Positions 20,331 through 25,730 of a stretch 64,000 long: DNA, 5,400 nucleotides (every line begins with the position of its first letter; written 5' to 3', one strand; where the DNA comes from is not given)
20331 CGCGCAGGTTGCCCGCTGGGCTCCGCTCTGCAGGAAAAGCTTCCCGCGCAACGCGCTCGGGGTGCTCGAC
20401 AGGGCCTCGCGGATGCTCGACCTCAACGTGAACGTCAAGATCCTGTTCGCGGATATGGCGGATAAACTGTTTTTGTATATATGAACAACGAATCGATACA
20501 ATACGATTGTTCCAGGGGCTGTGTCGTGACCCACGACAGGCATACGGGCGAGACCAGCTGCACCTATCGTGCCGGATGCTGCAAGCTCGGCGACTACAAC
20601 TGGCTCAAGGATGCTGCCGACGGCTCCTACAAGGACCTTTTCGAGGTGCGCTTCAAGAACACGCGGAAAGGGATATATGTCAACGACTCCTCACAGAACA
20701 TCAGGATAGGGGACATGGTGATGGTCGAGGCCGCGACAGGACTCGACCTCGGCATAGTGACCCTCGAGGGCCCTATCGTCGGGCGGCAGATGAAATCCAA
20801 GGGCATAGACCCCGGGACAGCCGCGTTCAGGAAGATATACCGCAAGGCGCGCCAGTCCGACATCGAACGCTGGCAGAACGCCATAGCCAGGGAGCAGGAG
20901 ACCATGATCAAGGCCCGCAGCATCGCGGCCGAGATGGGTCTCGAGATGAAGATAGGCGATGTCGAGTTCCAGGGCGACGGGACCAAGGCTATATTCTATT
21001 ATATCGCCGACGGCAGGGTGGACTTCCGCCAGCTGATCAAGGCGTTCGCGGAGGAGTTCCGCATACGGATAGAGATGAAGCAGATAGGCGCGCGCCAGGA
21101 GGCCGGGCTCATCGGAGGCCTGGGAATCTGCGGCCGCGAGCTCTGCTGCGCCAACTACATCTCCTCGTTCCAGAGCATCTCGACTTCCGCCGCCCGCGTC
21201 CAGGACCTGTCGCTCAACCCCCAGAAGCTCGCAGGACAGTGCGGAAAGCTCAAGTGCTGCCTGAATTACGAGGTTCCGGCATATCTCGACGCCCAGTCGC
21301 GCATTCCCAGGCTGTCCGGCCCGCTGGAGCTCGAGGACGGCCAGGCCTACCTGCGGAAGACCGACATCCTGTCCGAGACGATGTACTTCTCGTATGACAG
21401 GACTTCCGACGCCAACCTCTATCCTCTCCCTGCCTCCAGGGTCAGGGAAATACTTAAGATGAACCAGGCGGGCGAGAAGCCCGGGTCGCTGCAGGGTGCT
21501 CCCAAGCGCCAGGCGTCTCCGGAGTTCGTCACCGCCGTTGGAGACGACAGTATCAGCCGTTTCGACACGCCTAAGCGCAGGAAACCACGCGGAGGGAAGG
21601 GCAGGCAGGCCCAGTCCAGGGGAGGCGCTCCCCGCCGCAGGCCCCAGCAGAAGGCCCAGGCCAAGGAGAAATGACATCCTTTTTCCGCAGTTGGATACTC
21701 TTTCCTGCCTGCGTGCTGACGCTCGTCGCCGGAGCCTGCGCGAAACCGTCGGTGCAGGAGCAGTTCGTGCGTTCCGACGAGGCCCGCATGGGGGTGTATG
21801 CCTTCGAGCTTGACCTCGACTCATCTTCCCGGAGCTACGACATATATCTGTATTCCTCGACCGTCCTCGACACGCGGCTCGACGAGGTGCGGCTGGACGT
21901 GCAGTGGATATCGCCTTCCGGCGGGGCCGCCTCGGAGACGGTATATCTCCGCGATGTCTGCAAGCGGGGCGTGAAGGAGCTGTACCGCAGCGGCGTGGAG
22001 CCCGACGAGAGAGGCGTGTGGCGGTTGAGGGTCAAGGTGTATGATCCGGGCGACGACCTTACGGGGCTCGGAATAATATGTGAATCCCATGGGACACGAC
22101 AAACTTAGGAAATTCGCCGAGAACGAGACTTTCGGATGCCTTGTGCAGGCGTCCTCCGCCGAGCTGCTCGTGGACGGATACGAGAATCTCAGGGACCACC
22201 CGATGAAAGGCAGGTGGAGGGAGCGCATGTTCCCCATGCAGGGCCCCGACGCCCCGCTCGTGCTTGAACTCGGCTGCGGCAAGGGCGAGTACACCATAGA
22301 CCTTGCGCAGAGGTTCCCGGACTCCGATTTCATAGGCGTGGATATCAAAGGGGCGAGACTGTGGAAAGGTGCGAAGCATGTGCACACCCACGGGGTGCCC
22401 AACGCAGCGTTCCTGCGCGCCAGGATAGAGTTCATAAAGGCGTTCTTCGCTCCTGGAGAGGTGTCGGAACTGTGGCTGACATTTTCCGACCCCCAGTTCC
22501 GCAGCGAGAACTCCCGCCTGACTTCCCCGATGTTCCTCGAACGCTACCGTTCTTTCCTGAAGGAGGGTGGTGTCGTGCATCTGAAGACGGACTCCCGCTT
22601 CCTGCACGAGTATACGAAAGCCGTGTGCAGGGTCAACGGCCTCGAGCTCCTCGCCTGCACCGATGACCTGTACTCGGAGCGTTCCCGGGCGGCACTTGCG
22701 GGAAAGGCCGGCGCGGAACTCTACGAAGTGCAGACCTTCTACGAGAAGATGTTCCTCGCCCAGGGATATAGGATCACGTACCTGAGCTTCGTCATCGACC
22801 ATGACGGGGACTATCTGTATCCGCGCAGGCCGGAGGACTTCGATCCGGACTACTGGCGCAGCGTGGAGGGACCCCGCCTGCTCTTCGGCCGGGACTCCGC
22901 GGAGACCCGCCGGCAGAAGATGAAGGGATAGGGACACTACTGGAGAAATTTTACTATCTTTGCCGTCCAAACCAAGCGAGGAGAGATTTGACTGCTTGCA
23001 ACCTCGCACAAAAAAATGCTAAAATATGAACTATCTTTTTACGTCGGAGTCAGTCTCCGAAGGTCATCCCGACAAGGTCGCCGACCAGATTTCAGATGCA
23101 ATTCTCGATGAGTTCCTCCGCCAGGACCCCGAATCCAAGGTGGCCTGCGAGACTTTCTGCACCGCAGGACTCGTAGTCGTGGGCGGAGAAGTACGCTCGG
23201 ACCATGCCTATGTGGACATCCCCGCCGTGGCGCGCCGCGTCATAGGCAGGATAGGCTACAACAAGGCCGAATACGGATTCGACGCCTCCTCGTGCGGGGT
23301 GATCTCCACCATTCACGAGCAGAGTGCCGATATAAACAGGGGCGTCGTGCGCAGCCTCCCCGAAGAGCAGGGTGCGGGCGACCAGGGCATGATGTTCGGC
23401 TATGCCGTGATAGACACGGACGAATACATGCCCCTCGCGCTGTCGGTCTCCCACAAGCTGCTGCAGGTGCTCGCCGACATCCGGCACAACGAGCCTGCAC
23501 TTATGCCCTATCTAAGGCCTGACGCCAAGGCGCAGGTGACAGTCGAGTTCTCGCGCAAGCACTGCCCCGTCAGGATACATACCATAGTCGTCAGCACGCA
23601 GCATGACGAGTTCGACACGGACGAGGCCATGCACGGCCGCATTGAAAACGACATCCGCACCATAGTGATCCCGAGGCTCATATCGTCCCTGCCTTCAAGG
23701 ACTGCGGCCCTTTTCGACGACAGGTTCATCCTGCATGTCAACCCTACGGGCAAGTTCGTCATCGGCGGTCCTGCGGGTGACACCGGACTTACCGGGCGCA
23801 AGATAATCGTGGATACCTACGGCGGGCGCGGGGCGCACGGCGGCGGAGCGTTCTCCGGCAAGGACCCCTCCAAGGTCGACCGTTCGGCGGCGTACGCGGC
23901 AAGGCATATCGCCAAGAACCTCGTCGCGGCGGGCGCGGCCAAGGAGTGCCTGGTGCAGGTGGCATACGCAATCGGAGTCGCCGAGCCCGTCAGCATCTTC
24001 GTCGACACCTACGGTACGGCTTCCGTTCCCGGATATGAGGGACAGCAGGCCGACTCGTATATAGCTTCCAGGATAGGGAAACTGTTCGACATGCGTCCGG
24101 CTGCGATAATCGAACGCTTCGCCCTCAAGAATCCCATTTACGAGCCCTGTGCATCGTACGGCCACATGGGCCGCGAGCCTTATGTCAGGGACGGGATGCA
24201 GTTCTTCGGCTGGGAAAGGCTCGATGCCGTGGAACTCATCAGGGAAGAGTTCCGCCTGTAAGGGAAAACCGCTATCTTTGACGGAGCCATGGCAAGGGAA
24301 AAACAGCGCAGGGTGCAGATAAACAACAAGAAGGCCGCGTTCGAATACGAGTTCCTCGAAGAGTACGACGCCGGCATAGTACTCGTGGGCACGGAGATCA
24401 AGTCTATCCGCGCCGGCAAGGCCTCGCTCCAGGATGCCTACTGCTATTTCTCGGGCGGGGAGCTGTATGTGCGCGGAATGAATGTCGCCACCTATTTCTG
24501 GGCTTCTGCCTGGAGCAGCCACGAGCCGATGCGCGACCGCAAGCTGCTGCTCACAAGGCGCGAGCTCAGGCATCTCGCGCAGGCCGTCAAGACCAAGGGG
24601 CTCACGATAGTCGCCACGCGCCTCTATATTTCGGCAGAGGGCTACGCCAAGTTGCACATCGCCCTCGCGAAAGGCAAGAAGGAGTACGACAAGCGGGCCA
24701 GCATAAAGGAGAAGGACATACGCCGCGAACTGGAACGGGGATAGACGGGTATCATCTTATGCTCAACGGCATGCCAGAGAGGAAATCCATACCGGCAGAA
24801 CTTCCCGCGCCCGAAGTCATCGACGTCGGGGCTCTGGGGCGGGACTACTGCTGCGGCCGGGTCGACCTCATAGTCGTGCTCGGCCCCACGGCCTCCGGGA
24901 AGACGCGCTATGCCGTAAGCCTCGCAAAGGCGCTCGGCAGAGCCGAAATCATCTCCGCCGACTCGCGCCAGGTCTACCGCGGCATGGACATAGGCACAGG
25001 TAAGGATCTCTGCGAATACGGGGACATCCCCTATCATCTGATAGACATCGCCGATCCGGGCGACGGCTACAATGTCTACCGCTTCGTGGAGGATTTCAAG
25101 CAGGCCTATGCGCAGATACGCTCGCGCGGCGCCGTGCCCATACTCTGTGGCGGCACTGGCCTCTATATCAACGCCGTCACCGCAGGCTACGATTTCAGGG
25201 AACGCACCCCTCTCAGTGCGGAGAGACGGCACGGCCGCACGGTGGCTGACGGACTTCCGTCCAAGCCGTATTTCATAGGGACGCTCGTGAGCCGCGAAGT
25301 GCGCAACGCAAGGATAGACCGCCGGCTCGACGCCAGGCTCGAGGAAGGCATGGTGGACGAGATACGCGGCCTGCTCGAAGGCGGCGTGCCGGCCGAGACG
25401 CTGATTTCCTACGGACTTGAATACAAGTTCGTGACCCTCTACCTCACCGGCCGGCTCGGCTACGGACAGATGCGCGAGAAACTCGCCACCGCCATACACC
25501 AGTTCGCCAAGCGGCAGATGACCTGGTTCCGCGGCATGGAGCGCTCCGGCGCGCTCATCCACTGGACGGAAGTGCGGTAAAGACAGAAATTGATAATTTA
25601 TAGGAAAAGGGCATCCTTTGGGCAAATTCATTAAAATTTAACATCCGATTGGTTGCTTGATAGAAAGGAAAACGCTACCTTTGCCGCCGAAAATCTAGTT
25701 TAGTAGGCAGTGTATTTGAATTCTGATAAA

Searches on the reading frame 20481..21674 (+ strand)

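Call 97: search_protein_families(library=pfam, proteins=[window:20481-21674:+], max_evalue=0.001)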
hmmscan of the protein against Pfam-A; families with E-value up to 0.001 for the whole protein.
window:20481-21674:+ (397 aa): 1 family
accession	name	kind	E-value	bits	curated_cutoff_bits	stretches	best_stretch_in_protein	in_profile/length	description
PF04468.17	PSP1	-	5.4e-30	104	27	1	118-202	2-86/86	PSP1 C-terminal conserved region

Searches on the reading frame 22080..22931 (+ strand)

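Call 97: search_protein_families(library=pfam, proteins=[window:22080-22931:+], max_evalue=0.001)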
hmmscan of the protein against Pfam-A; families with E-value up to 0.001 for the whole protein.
window:22080-22931:+ (283 aa): 6 families
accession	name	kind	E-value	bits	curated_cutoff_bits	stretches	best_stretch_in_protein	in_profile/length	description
PF02390.23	Methyltransf_4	-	2.5e-26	92.6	24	1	58-186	2-130/173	Putative methyltransferase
PF13847.12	Methyltransf_31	-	5.7e-09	36.2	27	1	61-124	7-71/145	Methyltransferase domain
PF13649.12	Methyltransf_25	-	9.2e-09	36.3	27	1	61-133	1-70/97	Methyltransferase domain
PF13489.12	Methyltransf_23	-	8.7e-06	26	27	1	45-213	11-160/164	Methyltransferase domain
PF08242.18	Methyltransf_12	-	9.2e-06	26.7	30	1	62-114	1-53/98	Methyltransferase domain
PF24675.1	NpmA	-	1.7e-05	24.6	60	1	60-119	26-89/214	16S rRNA (adenine(1408)-N(1))-methyltransferase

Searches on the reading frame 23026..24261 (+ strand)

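Call 97: search_protein_families(library=pfam, proteins=[window:23026-24261:+], max_evalue=0.001)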
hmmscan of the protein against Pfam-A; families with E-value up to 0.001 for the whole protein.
window:23026-24261:+ (411 aa): 3 families
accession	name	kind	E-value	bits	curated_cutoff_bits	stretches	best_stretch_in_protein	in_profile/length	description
PF02773.21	S-AdoMet_synt_C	-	3e-60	202.6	25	1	246-385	1-133/138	S-adenosylmethionine synthetase, C-terminal domain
PF00438.25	S-AdoMet_synt_N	-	6.2e-43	145.8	33.1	1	2-101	1-99/99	S-adenosylmethionine synthetase, N-terminal domain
PF02772.21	S-AdoMet_synt_M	-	1.5e-38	132.1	29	1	114-244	1-120/120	S-adenosylmethionine synthetase, central domain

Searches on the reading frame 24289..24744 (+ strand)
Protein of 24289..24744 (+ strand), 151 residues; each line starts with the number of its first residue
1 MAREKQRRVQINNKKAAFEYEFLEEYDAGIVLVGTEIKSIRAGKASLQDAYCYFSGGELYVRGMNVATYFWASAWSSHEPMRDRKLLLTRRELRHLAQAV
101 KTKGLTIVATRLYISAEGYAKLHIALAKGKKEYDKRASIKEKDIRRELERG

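Call 55: search_protein_families(library=pfam, proteins=[window:24289-24744:+], max_evalue=0.001)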
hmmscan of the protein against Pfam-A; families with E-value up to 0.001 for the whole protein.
window:24289-24744:+ (151 aa): 1 family
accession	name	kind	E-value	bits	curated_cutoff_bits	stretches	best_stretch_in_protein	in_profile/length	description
PF01668.23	SmpB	-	1.6e-53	180.9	27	1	11-150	2-139/143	SmpB protein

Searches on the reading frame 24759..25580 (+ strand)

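Call 55: search_protein_families(library=pfam, proteins=[window:24759-25580:+], max_evalue=0.001)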
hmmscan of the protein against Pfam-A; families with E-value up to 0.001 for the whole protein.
window:24759-25580:+ (273 aa): 3 families
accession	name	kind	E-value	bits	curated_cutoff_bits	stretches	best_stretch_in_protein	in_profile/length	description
PF01715.23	IPPT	-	9e-50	170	23.6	2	71-150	1-82/243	IPP transferase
PF01745.22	IPT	-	2.7e-05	24.2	20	1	37-83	3-48/233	Isopentenyl transferase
PF13671.12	AAA_33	-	0.00029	21.6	27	0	37-69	1-32/143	AAA domain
